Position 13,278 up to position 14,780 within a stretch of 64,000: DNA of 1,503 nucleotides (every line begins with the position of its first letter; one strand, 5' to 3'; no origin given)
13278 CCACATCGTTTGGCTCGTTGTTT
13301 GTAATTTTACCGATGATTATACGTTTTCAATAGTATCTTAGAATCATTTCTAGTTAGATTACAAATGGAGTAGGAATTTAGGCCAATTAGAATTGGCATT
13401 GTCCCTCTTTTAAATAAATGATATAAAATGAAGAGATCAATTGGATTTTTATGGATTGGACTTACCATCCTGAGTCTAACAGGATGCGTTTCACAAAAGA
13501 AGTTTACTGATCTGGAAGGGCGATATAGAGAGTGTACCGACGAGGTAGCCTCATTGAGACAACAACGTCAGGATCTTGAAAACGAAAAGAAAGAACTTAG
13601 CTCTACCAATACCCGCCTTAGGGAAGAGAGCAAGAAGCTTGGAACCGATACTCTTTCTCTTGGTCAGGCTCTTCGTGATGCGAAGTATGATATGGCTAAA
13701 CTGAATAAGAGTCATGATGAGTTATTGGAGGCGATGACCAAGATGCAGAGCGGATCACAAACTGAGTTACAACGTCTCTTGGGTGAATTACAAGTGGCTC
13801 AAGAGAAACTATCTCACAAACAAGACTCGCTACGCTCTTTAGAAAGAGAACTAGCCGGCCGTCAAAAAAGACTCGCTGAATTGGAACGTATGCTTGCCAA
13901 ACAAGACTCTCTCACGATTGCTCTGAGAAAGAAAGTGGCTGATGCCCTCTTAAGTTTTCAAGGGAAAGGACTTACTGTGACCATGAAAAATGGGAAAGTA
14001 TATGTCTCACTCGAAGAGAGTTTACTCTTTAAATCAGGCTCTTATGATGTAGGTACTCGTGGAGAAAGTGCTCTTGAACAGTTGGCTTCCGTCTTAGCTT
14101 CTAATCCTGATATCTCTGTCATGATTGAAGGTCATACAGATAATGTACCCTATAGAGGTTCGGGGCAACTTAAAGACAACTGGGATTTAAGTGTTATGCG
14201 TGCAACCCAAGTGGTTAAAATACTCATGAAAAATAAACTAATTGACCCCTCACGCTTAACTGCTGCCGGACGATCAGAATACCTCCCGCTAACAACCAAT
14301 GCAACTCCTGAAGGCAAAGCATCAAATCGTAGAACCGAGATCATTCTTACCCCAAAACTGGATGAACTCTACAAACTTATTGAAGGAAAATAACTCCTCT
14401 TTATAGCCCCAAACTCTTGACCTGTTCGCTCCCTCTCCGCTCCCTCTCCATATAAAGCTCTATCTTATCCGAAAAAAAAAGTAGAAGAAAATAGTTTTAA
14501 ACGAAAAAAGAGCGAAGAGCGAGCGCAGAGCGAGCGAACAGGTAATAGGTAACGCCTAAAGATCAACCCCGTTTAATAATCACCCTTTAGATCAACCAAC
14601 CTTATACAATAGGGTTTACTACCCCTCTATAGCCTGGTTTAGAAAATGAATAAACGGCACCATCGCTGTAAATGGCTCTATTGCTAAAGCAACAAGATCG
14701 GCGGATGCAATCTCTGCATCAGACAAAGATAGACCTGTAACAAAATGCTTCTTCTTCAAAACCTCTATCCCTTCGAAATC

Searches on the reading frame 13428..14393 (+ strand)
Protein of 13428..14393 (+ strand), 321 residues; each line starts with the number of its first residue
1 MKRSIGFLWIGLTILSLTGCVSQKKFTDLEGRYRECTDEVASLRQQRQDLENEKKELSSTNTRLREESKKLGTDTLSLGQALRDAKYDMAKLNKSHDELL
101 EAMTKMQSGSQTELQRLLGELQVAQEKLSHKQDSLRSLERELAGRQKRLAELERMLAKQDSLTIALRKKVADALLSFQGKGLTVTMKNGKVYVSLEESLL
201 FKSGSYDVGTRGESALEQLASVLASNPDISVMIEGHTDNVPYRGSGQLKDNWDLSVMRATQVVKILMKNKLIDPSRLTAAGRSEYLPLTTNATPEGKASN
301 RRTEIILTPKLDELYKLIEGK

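Call 55: find_encoding_contigs(protein=window:13428-14393:+, flank=3000, max_places=10)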
Protein window:13428-14393:+ (321 aa): 21 contigs read that carry it; 10 places shown.
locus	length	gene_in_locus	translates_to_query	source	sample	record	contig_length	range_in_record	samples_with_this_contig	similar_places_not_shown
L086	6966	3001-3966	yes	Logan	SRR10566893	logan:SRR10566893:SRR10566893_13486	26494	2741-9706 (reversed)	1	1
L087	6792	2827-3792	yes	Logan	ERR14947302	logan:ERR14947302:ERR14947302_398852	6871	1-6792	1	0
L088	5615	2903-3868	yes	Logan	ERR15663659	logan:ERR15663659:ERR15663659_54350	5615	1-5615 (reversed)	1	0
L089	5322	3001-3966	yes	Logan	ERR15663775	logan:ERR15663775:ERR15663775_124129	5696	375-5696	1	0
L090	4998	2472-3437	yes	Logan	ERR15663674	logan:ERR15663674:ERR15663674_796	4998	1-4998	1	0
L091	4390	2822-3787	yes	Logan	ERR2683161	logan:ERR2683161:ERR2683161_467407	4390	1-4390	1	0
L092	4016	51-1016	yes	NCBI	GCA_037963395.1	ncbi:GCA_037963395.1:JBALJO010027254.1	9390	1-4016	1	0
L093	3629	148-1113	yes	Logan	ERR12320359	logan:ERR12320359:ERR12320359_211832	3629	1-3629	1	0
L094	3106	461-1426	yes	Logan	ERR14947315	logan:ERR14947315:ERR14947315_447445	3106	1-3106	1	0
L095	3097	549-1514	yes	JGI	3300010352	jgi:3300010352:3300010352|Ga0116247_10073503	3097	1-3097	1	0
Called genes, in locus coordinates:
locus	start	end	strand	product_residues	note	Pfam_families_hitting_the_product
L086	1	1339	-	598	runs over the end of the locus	PF05496:RuvB_N (faint), PF13177:DNA_pol3_delta2, PF13401:AAA_22 (weak), PF00004:AAA, PF07728:AAA_5 (faint), PF22608:DNAX_ATPase_lid, PF12169:DNA_pol3_gamma3, PF28557:DUF8439, +1 more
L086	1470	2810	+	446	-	PF23019:DUF7033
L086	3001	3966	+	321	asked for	PF28422:CCDC89 (weak), PF00691:OmpA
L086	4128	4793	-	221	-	PF09365:DUF2461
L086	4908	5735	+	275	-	-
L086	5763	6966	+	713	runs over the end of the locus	PF12836:HHH_3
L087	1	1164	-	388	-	?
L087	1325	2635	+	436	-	PF23019:DUF7033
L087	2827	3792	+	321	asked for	PF28422:CCDC89 (weak), PF00691:OmpA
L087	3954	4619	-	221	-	PF09365:DUF2461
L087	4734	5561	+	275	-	-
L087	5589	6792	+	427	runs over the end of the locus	?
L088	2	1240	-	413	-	?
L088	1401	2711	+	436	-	PF23019:DUF7033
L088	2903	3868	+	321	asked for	PF28422:CCDC89 (weak), PF00691:OmpA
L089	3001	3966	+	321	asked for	PF28422:CCDC89 (weak), PF00691:OmpA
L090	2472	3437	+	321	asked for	PF28422:CCDC89 (weak), PF00691:OmpA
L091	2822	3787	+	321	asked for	PF28422:CCDC89 (weak), PF00691:OmpA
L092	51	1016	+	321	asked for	PF28422:CCDC89 (weak), PF00691:OmpA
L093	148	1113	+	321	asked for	PF28422:CCDC89 (weak), PF00691:OmpA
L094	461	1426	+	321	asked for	PF28422:CCDC89 (weak), PF00691:OmpA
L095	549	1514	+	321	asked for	PF28422:CCDC89 (weak), PF00691:OmpA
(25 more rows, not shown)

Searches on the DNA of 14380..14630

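Call 80: search_rna_families(source=window, start=14380, end=14630, threshold=evalue, max_evalue=1)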
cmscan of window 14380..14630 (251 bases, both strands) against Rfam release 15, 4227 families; matches with E-value up to 1: 12.
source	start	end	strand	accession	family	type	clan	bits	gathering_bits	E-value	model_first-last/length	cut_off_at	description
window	14411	14551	+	RF04205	MIR2606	Gene; miRNA;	-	28.1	139.7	0.021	1-165/165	no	MIR2606 microRNA precursor family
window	14408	14543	-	RF03654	MIR4239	Gene; miRNA;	-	27.3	100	0.00089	1-120/120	no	MIR4239 microRNA precursor family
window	14409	14555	-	RF01043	MIR1023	Gene; miRNA;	-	27.2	90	0.00048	1-165/165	no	MIR1023 microRNA precursor family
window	14427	14525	-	RF03734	mir-4773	Gene; miRNA;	-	27.2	100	0.0048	1-78/78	no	mir-4773 microRNA precursor family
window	14426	14526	-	RF04202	MIR5380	Gene; miRNA;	-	26.7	150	0.0021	1-137/137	no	MIR5380 microRNA precursor family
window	14420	14543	-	RF01005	MIR530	Gene; miRNA;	-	24.3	85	0.012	18-157/172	no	MIR530 microRNA precursor family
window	14429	14523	-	RF03933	MIR6445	Gene; miRNA;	-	21.8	100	0.04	1-117/117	no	MIR6445 microRNA precursor family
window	14420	14543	-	RF03693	MIR1919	Gene; miRNA;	-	20.5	85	0.075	1-123/123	no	MIR1919 microRNA precursor family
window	14421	14529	-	RF03834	mir-3173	Gene; miRNA;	-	19.8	84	0.32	1-80/80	no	mir-3173 microRNA precursor family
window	14420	14543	+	RF01005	MIR530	Gene; miRNA;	-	18.7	85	0.27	1-172/172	no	MIR530 microRNA precursor family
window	14433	14530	+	RF03933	MIR6445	Gene; miRNA;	-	16.6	100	0.97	1-117/117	no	MIR6445 microRNA precursor family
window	14384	14462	-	RF02089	CLRN1-AS1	Gene; lncRNA;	-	16.2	48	0.044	1-79/79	no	CLRN1 antisense RNA 1 conserved region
